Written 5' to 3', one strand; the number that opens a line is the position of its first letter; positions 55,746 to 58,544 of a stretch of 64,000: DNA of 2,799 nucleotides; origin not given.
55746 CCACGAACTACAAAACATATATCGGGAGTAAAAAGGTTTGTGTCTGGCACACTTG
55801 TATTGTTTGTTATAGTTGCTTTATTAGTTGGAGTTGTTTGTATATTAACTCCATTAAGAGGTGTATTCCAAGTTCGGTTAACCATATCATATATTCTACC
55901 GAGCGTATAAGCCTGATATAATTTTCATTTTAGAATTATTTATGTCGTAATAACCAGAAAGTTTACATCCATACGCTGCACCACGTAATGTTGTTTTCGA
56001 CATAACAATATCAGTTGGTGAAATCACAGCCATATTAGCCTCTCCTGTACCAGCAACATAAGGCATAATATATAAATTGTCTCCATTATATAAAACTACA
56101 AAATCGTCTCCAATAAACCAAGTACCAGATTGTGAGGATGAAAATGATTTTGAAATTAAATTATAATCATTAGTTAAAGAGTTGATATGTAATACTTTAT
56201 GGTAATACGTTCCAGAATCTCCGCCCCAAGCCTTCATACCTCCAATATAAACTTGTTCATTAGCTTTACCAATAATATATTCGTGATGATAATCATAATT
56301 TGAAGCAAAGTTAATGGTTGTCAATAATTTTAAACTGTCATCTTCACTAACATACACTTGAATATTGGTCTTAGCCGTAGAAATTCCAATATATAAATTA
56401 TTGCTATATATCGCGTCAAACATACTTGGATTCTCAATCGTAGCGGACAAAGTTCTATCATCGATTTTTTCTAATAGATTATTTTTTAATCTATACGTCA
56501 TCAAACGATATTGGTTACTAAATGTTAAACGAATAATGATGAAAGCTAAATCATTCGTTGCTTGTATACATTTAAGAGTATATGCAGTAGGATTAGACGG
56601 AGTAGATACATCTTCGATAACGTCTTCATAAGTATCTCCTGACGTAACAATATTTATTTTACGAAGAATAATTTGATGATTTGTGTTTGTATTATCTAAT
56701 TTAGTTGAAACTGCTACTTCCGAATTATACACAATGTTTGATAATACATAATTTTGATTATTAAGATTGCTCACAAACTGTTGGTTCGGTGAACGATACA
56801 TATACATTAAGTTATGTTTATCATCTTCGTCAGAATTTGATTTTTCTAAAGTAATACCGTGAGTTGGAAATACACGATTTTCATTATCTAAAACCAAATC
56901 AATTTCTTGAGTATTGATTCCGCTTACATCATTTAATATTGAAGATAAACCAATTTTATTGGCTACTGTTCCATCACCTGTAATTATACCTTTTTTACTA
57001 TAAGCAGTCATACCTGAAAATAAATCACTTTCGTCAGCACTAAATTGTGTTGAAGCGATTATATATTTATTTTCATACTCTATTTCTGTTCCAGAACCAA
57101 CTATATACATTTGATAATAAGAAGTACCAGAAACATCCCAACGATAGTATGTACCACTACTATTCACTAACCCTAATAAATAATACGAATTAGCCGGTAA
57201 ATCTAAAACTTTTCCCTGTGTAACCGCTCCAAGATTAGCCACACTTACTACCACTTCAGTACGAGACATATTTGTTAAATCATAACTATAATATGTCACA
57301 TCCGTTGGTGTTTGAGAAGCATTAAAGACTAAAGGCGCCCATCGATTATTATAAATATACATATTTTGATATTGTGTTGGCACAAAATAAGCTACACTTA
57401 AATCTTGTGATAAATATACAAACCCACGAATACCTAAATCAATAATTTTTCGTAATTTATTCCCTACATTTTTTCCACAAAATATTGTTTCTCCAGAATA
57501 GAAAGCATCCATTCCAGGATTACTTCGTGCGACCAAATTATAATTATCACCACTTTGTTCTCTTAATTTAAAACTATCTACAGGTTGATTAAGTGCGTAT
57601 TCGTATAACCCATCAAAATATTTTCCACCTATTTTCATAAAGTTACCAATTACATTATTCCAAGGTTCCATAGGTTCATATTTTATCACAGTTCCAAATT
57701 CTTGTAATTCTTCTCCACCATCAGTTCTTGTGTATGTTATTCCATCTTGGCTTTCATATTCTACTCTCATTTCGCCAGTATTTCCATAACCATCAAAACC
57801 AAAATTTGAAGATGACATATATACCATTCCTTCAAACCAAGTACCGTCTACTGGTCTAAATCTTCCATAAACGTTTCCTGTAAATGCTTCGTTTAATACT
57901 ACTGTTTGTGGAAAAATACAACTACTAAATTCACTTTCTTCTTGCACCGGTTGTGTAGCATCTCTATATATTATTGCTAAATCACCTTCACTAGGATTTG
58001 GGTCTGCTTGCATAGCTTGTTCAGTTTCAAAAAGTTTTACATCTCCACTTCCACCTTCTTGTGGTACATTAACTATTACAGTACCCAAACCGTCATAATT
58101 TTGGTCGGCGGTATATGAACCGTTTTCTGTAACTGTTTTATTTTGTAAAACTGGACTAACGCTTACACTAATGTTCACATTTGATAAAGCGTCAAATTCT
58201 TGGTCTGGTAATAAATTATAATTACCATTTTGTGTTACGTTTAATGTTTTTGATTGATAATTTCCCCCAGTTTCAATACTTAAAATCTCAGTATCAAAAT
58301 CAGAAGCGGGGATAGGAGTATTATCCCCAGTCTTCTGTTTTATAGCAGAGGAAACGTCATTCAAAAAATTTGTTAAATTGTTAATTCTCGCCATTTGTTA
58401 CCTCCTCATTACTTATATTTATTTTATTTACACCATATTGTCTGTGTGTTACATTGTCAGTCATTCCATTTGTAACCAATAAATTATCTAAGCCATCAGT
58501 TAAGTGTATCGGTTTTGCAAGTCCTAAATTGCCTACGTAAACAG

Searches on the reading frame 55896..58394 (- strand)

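Call 7: search_protein_families(library=phrogs, max_evalue=0.01, proteins=[window:55896-58394:-])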
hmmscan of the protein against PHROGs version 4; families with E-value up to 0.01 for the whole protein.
window:55896-58394:- (832 aa): 0 families

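Call 47: search_protein_families(library=pfam, max_evalue=0.01, proteins=[window:55896-58394:-])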
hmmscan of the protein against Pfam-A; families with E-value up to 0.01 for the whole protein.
window:55896-58394:- (832 aa): 1 family
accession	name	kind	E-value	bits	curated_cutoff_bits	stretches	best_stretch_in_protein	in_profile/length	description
PF15886.11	CBM39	-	0.0057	16.8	25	0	737-785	34-84/107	Carbohydrate binding domain (family 32)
